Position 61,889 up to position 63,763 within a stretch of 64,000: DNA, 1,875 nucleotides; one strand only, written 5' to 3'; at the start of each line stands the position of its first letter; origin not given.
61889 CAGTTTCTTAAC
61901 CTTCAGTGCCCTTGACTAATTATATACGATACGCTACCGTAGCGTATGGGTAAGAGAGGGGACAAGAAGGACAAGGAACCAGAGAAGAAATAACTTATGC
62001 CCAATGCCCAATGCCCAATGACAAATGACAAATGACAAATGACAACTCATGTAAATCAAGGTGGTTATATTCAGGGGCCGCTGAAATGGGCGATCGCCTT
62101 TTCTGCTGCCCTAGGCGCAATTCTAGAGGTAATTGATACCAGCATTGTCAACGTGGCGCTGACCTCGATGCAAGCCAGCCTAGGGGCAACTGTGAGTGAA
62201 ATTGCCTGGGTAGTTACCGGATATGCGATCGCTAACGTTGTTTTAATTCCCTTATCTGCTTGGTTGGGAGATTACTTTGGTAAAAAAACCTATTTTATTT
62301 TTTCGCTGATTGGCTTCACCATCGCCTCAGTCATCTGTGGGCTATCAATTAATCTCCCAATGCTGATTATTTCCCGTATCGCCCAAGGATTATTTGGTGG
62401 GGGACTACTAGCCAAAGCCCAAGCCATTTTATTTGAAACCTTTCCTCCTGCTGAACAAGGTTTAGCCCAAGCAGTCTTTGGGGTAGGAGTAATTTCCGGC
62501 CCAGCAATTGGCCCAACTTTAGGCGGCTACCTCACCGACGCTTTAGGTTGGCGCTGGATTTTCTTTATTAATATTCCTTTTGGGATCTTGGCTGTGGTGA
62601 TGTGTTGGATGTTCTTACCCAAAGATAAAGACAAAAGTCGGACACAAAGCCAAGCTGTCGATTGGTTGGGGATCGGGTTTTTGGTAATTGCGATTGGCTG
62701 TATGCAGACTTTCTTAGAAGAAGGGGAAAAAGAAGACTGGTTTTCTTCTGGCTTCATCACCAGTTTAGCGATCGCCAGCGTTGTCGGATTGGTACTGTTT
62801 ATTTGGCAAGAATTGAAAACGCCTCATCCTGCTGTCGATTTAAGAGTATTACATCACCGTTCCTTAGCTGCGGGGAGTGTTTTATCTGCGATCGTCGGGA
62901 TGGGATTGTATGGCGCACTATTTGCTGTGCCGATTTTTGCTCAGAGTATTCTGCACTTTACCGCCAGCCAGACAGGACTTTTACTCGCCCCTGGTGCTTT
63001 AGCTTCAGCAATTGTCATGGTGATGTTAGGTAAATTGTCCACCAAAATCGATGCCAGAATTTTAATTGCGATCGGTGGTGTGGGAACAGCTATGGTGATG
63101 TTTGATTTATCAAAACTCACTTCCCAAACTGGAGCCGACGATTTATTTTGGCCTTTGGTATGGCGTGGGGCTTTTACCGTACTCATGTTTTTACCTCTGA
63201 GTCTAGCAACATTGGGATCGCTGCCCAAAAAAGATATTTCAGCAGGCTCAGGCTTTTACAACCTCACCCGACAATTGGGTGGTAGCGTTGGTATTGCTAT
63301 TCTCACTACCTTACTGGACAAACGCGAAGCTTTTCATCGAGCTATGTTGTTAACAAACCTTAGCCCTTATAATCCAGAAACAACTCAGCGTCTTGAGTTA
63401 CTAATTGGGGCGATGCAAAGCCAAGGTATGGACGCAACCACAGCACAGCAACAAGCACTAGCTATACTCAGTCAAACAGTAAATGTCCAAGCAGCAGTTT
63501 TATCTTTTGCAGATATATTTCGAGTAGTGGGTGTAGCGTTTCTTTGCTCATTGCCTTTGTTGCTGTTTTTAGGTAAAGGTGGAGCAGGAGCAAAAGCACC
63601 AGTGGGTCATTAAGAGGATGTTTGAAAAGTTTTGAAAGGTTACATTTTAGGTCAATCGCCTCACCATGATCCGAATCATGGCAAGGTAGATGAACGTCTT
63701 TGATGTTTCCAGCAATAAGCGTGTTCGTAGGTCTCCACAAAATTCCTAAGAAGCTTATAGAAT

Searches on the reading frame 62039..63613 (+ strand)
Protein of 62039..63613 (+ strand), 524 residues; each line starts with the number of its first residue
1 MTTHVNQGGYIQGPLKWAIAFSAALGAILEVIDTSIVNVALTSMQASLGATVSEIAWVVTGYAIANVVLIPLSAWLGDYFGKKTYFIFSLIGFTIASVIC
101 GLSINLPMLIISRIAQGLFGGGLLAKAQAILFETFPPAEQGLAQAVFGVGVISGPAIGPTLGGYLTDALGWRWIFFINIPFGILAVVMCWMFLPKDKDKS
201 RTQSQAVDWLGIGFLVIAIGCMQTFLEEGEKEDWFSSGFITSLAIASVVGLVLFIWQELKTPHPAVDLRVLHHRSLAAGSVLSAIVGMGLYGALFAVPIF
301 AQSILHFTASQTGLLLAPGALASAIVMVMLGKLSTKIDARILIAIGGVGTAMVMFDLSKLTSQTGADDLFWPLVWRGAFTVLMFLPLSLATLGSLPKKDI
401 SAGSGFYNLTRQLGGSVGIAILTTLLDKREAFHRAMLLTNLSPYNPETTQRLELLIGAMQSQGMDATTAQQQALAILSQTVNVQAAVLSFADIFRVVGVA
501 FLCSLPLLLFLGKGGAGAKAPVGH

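Call 73: search_protein_families(library=pfam, proteins=[window:62039-63613:+], max_evalue=0.0001)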
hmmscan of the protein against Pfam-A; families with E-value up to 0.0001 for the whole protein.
window:62039-63613:+ (524 aa): 2 families
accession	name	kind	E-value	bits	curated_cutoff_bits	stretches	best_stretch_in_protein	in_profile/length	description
PF07690.21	MFS_1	-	4.9e-59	200.4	33.4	1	24-418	2-346/347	Major Facilitator Superfamily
PF00083.30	Sugar_tr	-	5.4e-09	35.9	22.3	1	22-194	4-192/452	Sugar (and other) transporter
